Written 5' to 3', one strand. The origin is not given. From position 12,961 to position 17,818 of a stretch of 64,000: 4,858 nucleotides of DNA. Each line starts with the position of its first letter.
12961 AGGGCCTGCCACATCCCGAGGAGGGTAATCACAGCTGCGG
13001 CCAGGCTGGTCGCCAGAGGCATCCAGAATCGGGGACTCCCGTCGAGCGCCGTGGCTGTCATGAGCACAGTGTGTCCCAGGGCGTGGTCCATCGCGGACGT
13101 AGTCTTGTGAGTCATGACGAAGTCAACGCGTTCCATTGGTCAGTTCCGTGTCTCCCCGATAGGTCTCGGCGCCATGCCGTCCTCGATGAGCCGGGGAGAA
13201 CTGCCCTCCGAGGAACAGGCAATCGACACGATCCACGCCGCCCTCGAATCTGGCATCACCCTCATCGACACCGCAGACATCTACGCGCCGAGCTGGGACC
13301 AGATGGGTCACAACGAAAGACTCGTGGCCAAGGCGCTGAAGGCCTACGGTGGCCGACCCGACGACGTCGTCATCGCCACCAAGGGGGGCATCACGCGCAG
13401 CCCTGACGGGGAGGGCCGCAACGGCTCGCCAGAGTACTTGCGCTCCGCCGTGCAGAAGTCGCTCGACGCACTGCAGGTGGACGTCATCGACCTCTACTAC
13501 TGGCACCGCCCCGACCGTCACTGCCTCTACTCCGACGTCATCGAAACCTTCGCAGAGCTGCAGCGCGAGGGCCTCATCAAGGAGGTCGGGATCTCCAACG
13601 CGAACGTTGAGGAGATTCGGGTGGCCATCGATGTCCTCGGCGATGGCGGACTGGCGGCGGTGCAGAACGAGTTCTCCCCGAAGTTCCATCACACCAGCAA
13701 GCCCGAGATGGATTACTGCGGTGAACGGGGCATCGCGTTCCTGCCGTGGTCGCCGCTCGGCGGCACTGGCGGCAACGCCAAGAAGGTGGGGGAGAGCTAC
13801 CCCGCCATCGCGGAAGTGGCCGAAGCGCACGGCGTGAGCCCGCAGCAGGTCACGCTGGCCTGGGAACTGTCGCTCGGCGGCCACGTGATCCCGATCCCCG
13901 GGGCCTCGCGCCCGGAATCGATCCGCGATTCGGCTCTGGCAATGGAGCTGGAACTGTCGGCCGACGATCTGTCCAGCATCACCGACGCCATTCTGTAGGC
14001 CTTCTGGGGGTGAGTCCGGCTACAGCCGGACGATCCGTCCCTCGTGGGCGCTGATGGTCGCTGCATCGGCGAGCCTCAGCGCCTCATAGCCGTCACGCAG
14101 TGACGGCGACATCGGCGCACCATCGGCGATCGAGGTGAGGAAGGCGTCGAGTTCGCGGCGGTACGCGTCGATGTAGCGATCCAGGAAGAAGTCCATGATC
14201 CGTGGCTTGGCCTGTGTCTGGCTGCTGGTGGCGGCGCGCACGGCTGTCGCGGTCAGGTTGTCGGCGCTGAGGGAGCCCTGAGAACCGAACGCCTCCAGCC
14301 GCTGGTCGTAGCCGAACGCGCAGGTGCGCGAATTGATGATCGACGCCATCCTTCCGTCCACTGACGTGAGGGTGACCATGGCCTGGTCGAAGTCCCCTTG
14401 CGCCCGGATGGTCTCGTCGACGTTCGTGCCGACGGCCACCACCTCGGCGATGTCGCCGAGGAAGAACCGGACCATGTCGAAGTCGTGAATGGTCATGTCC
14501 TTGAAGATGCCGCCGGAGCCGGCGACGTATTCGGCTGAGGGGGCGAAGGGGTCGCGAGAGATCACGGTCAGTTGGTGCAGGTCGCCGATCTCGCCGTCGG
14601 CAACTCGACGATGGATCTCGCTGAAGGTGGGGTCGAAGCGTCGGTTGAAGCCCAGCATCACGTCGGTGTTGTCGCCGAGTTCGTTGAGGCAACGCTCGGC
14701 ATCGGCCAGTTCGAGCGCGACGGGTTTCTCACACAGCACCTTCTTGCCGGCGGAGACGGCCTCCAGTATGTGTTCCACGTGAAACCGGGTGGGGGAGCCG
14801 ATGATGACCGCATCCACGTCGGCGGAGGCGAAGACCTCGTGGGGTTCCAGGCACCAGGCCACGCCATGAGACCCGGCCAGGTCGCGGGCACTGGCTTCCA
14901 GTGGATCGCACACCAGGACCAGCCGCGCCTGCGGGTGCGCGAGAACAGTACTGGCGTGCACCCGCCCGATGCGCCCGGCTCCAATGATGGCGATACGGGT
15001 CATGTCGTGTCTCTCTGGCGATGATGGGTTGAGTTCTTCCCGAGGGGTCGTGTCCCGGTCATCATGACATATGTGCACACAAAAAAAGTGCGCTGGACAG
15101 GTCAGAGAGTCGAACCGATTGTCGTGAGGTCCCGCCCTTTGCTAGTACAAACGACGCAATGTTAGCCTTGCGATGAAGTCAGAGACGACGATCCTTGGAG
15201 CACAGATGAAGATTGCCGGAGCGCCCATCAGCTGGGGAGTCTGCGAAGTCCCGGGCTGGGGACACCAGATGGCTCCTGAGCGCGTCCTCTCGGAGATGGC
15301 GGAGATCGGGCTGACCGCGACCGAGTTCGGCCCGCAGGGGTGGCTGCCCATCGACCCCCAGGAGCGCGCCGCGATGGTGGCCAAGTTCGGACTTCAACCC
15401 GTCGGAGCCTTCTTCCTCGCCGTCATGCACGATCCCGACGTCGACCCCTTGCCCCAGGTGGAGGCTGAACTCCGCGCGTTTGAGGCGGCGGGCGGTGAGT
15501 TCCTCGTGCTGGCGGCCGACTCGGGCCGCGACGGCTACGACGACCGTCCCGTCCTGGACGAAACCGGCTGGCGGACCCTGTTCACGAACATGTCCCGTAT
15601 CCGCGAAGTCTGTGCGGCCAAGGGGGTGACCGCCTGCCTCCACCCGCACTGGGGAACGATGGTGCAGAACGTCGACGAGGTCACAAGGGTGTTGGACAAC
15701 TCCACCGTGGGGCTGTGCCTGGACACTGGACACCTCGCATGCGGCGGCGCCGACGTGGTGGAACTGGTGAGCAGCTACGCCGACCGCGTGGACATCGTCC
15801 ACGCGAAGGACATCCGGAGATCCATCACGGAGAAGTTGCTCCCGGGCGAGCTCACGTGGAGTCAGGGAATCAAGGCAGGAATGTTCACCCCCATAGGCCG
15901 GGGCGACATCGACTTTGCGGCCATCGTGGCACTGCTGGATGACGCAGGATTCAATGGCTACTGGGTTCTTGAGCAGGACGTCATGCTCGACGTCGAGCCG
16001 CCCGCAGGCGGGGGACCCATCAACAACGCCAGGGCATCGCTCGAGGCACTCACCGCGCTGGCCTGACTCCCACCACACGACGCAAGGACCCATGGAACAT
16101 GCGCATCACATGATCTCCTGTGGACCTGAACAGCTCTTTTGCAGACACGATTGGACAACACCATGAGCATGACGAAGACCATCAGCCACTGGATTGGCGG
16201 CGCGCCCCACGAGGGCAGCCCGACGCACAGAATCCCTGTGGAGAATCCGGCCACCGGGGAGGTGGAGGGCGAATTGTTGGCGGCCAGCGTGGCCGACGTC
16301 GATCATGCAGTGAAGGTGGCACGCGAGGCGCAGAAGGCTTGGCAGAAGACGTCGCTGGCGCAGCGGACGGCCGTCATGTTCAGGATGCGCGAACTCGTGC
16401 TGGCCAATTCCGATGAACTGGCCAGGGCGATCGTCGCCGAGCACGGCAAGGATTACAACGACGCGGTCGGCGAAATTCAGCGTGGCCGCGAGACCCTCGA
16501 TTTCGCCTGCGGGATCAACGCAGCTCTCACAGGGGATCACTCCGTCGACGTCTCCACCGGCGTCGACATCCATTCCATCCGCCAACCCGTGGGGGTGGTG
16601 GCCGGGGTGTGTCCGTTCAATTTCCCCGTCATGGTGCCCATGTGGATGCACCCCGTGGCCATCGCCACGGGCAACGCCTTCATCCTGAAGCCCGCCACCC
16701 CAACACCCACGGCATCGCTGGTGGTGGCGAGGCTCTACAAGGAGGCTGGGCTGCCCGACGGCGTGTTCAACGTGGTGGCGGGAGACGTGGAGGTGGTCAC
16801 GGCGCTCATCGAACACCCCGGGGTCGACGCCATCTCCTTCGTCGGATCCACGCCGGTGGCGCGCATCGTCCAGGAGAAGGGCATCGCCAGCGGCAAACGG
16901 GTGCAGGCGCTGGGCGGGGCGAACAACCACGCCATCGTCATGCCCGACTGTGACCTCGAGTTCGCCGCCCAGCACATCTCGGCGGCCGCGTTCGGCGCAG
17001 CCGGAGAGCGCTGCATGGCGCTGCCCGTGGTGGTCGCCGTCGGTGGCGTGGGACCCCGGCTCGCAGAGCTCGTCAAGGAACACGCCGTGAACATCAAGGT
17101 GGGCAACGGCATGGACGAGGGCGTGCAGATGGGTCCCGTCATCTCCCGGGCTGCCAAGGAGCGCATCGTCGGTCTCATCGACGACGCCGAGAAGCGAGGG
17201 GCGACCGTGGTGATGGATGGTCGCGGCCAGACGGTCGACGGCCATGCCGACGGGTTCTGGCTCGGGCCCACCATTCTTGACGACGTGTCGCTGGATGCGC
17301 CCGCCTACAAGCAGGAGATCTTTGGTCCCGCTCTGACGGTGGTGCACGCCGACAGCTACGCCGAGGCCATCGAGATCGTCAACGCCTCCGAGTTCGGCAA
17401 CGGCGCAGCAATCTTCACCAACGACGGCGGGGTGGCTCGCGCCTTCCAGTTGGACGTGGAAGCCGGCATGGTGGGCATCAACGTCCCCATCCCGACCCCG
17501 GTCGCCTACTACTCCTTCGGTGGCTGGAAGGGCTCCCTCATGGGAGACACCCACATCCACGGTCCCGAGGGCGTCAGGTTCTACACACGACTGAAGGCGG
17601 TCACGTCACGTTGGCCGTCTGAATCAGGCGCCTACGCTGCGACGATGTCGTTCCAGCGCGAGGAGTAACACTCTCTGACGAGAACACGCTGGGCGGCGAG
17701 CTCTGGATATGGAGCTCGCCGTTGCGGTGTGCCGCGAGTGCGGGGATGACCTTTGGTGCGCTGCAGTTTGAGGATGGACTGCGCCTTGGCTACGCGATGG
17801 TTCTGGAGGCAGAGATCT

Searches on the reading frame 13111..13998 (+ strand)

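Call 14: search_protein_families(library=pfam, proteins=[window:13111-13998:+], max_evalue=0.001)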
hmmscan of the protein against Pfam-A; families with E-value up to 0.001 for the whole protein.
window:13111-13998:+ (295 aa): 1 family
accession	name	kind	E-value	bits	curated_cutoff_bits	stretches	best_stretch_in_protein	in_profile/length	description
PF00248.27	Aldo_ket_red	-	9.6e-61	205.8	24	1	16-292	1-288/291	Aldo/keto reductase family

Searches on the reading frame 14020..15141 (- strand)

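Call 14: search_protein_families(library=pfam, proteins=[window:14020-15141:-], max_evalue=0.001)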
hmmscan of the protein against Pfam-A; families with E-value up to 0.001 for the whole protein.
window:14020-15141:- (373 aa): 4 families
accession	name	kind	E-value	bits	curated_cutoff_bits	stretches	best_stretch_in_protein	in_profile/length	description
PF01408.29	GFO_IDH_MocA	-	5e-26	92.2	24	1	49-155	2-109/120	Oxidoreductase family, NAD-binding Rossmann fold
PF02894.22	GFO_IDH_MocA_C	-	1.5e-24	87.5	22.9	1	179-372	3-217/218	Oxidoreductase family, C-terminal alpha/beta domain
PF22725.1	GFO_IDH_MocA_C3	-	3.1e-24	85.8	27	1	174-291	2-123/124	GFO/IDH/MocA C-terminal domain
PF03807.23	F420_oxidored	-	0.00046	21.2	21.6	0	49-129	1-79/94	NADP oxidoreductase coenzyme F420-dependent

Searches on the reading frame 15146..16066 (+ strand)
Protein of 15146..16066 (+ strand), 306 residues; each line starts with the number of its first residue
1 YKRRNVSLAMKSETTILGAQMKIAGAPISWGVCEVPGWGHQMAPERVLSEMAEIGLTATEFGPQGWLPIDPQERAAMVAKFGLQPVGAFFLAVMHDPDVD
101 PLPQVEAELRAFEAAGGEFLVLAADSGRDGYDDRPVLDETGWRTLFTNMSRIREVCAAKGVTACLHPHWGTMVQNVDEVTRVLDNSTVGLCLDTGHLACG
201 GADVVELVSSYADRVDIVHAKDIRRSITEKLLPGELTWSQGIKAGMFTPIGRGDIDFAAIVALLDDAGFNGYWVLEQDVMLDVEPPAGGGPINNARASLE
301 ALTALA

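Call 14: search_protein_families(library=pfam, proteins=[window:15146-16066:+], max_evalue=0.001)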
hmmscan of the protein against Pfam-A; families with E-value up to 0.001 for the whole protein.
window:15146-16066:+ (306 aa): 1 family
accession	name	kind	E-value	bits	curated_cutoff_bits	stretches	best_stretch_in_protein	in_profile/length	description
PF01261.30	AP_endonuc_2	-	1.2e-24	87.8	31.1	1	50-290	3-234/249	Xylose isomerase-like TIM barrel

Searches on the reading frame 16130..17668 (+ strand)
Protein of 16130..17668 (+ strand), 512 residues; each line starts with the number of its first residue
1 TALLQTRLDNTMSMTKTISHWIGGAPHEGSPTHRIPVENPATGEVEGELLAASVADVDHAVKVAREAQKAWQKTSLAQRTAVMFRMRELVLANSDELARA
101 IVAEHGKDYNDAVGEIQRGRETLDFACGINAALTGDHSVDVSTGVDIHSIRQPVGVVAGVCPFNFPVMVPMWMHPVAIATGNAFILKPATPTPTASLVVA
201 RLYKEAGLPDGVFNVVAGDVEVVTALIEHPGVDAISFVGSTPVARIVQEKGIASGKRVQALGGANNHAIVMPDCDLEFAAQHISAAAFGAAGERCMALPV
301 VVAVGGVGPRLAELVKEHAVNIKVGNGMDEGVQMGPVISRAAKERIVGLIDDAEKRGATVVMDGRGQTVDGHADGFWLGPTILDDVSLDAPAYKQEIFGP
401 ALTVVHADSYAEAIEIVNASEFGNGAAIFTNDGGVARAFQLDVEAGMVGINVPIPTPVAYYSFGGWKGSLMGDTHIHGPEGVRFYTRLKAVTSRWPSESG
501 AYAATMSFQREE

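Call 14: search_protein_families(library=pfam, proteins=[window:16130-17668:+], max_evalue=0.001)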
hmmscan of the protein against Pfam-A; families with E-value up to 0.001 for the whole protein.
window:16130-17668:+ (512 aa): 1 family
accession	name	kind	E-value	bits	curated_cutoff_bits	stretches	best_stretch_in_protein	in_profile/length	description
PF00171.27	Aldedh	-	6.2e-134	447.4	23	1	33-491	7-461/461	Aldehyde dehydrogenase family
